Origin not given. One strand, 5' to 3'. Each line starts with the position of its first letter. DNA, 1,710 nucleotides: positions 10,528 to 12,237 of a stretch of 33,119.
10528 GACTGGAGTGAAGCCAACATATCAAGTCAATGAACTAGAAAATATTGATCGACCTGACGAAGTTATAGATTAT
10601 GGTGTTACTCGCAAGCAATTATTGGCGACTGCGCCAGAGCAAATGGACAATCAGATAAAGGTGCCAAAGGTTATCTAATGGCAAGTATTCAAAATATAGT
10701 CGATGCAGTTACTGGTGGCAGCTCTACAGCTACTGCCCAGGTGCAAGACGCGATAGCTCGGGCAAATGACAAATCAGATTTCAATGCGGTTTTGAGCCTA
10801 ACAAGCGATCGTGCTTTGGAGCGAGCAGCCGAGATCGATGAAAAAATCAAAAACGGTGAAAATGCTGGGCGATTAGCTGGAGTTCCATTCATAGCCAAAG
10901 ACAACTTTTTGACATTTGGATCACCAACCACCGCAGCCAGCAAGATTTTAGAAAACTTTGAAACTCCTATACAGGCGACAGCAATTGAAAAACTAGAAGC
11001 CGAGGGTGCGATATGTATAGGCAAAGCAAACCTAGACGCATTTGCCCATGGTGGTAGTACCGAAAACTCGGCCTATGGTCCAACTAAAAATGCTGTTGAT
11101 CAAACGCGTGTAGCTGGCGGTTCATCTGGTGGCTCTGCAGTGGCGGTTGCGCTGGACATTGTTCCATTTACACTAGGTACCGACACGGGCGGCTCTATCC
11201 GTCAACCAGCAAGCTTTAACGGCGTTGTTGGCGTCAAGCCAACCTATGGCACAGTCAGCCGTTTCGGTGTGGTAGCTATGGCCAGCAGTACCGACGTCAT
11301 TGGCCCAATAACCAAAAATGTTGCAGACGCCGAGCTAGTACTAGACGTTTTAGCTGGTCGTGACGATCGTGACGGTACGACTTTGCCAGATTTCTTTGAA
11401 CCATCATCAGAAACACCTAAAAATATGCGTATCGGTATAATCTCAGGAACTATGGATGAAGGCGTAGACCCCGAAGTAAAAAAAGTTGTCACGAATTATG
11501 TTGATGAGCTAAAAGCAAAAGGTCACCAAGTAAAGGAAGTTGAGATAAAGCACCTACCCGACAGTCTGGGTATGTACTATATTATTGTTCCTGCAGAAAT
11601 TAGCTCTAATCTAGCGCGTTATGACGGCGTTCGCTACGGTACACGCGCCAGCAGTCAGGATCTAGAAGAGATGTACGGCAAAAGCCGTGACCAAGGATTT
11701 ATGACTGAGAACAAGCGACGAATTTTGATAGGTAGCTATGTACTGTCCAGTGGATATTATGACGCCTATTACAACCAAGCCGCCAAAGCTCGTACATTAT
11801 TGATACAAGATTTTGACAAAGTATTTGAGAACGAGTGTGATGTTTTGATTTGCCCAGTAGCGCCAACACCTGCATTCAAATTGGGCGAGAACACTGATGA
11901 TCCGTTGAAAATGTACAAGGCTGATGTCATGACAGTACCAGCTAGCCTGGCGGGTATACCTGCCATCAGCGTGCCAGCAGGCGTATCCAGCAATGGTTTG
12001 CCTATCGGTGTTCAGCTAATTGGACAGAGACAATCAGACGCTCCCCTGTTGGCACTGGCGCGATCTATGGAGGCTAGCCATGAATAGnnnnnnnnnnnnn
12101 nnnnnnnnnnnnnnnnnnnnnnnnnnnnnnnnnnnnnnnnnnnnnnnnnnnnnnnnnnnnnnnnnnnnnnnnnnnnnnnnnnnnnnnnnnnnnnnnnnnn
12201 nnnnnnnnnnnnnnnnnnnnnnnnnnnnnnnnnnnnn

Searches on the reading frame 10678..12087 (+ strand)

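Call 10: search_protein_families(library=pfam, proteins=[window:10678-12087:+], max_evalue=0.001)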
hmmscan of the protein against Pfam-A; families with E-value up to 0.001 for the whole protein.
window:10678-12087:+ (469 aa): 1 family
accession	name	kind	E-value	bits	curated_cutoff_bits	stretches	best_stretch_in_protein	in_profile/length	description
PF01425.27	Amidase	-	3.8e-144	481.5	27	1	22-458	3-445/445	Amidase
